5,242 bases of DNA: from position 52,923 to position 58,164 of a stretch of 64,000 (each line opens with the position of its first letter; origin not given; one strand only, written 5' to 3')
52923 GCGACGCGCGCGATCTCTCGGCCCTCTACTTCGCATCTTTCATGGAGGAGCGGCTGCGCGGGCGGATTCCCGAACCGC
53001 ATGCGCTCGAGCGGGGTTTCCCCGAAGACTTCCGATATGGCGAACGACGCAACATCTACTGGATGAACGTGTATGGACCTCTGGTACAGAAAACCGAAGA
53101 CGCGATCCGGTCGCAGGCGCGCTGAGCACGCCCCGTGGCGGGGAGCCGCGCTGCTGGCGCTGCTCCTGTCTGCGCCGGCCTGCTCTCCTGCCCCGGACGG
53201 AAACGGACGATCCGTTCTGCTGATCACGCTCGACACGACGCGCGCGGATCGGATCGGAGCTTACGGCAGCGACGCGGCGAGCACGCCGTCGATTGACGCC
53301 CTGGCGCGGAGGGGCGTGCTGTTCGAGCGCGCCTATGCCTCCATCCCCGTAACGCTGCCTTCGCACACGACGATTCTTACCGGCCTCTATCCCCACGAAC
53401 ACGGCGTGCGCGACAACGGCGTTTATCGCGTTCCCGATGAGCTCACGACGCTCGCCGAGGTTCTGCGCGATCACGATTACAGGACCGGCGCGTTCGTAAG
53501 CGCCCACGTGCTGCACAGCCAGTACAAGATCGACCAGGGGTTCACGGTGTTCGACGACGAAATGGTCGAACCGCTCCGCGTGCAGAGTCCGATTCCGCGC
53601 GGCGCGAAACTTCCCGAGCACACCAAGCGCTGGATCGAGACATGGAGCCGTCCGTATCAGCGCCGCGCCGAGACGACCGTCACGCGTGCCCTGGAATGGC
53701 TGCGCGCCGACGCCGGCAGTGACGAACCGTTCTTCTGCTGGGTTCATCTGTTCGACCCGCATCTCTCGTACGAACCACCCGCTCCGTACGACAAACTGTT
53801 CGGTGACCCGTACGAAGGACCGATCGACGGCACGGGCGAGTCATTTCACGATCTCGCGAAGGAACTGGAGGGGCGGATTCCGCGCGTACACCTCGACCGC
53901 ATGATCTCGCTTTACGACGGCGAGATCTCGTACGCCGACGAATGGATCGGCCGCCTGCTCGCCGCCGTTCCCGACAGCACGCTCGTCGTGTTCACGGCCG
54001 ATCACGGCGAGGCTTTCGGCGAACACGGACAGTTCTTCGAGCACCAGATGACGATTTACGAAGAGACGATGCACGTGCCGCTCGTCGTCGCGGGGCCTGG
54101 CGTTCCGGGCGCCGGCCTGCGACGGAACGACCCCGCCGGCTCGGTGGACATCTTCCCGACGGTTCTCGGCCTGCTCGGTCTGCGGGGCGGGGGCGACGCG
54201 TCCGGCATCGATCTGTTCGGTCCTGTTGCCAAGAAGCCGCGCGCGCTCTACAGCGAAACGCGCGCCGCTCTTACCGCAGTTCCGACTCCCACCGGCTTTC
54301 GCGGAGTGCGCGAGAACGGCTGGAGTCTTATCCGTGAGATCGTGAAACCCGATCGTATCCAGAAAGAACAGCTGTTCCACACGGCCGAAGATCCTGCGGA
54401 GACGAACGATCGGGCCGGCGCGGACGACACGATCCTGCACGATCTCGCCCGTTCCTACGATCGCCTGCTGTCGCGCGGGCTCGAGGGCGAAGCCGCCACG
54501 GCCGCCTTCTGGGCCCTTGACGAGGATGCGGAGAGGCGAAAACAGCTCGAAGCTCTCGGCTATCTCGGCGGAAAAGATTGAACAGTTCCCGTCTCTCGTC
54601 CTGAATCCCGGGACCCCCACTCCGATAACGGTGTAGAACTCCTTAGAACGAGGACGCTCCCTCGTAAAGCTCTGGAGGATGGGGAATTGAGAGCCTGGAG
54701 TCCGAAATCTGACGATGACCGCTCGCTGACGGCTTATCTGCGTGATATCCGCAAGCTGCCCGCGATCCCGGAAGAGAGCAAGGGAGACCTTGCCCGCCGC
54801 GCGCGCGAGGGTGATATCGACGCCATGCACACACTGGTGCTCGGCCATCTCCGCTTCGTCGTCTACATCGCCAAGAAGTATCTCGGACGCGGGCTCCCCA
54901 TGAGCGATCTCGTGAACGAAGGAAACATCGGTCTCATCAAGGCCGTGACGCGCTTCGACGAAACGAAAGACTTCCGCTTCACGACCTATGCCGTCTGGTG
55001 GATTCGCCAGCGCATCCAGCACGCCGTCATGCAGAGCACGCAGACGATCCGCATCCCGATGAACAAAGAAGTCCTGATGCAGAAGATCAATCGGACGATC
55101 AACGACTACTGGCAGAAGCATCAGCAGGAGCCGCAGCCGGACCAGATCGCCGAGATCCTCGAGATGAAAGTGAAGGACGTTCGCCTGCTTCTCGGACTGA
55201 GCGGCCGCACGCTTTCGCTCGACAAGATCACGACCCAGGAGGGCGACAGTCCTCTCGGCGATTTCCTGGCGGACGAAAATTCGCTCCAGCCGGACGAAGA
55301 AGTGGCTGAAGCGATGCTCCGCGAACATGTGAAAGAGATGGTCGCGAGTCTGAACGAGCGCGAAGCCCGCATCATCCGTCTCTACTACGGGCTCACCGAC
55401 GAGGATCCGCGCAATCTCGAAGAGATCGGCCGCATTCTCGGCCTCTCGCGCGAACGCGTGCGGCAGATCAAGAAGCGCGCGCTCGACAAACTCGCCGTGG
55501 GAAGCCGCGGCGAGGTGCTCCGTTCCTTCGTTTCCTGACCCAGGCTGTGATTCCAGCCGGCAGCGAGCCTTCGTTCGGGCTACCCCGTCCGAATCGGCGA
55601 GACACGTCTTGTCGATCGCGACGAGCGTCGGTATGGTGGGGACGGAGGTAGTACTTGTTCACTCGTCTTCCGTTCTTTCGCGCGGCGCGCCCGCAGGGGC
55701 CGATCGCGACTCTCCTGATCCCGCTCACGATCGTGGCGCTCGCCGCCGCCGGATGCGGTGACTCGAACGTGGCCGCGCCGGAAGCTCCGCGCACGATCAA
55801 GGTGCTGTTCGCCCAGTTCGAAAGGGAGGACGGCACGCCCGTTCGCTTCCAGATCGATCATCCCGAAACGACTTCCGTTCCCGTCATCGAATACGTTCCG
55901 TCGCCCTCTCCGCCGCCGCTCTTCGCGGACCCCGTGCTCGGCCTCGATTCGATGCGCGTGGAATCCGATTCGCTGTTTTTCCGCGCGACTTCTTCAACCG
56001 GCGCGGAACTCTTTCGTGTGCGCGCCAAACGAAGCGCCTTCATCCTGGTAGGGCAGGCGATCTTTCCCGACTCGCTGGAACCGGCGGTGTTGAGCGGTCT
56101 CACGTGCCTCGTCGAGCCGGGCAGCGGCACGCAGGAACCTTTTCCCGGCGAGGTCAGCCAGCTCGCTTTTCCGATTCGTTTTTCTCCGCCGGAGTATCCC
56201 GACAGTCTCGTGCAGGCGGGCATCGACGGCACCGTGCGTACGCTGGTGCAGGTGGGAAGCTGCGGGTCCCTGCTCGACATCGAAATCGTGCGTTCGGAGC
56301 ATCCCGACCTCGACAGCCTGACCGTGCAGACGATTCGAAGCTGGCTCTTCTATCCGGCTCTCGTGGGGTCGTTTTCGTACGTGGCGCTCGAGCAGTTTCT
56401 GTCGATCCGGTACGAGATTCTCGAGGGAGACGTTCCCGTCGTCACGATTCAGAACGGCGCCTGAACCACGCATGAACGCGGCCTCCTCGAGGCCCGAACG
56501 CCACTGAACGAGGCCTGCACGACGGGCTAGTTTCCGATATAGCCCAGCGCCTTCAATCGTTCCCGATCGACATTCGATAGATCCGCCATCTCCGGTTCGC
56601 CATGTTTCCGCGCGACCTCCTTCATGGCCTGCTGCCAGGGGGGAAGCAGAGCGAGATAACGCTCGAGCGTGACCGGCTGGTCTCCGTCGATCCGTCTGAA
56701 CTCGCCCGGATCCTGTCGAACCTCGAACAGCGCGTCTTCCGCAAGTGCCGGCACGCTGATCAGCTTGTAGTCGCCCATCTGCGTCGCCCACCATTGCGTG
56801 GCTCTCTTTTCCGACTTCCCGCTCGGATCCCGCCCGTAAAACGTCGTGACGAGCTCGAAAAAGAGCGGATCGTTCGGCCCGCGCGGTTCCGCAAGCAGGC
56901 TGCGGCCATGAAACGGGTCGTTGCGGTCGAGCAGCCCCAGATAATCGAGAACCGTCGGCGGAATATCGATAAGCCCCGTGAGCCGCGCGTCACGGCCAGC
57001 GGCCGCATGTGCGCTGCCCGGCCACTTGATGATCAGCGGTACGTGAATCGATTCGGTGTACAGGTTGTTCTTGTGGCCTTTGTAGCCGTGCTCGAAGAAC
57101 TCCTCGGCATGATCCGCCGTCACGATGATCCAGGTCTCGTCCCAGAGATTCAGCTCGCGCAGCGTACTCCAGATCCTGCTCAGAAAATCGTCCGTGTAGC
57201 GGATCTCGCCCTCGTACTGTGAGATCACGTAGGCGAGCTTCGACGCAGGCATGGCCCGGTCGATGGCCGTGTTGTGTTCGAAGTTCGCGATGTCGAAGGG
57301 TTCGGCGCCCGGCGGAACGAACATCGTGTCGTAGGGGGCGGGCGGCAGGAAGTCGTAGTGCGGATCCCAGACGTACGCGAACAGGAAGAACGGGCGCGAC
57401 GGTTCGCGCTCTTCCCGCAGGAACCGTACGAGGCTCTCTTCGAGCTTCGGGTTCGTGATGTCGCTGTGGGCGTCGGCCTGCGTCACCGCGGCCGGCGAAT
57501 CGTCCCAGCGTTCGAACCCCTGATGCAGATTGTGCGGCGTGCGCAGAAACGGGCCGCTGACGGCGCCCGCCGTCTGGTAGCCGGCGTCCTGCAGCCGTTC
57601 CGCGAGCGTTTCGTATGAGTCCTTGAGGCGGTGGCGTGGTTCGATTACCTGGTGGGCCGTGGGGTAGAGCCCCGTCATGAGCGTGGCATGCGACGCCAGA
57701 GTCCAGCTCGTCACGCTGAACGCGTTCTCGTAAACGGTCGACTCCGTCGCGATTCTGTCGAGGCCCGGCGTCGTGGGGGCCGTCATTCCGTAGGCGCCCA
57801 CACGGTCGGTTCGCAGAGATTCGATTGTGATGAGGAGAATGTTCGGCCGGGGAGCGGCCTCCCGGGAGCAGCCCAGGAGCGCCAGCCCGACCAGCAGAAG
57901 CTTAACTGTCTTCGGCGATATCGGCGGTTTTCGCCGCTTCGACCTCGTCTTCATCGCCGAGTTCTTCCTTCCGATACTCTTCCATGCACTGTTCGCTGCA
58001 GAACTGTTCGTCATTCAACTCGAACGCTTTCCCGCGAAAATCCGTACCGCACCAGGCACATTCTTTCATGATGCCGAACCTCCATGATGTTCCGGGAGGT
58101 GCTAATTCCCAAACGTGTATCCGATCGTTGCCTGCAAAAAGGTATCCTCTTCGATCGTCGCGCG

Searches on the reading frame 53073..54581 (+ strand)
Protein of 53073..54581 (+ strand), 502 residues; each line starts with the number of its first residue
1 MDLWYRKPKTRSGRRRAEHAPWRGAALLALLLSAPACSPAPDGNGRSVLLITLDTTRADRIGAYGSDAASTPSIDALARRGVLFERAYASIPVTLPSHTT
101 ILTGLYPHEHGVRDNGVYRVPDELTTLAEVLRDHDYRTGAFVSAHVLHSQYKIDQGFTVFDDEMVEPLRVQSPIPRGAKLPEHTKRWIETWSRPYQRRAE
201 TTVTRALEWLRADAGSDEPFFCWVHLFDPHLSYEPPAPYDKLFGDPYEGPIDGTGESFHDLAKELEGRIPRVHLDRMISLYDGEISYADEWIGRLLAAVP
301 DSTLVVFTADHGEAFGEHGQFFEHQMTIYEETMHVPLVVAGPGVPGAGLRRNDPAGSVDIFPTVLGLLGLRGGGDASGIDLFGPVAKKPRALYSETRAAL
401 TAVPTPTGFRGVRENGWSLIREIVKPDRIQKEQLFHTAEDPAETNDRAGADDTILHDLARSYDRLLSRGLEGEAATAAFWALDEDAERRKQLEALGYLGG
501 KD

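Call 64: search_protein_families(library=pfam, proteins=[window:53073-54581:+], max_evalue=0.00001)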
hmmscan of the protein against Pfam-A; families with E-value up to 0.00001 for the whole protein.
window:53073-54581:+ (502 aa): 2 families
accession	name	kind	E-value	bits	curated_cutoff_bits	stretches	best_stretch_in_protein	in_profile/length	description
PF00884.28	Sulfatase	-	8.7e-46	157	25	1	48-369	3-300/301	Sulfatase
PF01663.27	Phosphodiest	-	4.8e-17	63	23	1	48-314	1-222/342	Type I phosphodiesterase / nucleotide pyrophosphatase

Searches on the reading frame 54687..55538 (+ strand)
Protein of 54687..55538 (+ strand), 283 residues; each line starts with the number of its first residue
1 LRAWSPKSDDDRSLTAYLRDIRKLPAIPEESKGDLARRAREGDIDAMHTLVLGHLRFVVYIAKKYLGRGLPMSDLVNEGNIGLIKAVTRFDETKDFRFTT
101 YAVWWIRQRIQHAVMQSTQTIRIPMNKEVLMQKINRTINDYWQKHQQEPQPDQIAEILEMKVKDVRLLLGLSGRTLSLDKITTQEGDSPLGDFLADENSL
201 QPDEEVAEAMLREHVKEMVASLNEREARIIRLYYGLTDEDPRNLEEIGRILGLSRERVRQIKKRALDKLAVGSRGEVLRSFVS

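Call 64: search_protein_families(library=pfam, proteins=[window:54687-55538:+], max_evalue=0.00001)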
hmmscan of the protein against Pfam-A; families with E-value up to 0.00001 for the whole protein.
window:54687-55538:+ (283 aa): 3 families
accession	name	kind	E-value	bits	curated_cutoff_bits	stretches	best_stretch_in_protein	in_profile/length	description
PF04542.20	Sigma70_r2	-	7.6e-19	67.7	24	1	50-114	1-65/71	Sigma-70 region 2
PF04545.22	Sigma70_r4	-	7.7e-18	64.2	24.1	1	220-269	3-48/50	Sigma-70, region 4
PF04539.22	Sigma70_r3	-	2.1e-17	63.4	25.3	1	132-205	4-77/78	Sigma-70 region 3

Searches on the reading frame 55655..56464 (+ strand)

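Call 64: search_protein_families(library=pfam, proteins=[window:55655-56464:+], max_evalue=0.00001)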
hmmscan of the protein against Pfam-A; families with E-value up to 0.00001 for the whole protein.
window:55655-56464:+ (269 aa): 1 family
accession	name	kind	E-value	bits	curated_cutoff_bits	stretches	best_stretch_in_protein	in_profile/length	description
PF03544.19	TonB_C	-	9.2e-11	42.5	24.6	1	178-238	2-63/79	Gram-negative bacterial TonB protein C-terminal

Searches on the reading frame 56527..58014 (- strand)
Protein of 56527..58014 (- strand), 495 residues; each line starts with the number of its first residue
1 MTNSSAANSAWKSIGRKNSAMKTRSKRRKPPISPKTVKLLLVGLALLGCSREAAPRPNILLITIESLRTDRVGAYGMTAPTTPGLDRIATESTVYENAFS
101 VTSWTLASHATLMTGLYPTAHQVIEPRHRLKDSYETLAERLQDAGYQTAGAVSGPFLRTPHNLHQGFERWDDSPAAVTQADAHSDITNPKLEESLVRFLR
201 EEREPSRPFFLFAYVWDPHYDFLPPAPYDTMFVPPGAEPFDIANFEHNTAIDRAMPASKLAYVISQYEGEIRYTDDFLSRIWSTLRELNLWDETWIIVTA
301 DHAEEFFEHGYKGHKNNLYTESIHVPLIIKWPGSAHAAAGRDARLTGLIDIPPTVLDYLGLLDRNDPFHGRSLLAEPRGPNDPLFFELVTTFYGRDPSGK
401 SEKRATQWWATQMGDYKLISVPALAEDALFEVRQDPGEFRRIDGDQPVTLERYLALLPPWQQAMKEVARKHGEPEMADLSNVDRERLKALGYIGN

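Call 64: search_protein_families(library=pfam, proteins=[window:56527-58014:-], max_evalue=0.00001)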
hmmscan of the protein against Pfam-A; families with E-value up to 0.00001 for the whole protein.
window:56527-58014:- (495 aa): 3 families
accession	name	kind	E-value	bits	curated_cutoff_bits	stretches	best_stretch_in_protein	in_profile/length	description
PF00884.28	Sulfatase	-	4.2e-45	154.8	25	1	57-360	1-300/301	Sulfatase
PF01663.27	Phosphodiest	-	8.8e-13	49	23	1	60-129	2-68/342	Type I phosphodiesterase / nucleotide pyrophosphatase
PF16347.10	SGSH_C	-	2.9e-09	37.7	29.3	1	308-446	2-135/154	N-sulphoglucosamine sulphohydrolase, C-terminal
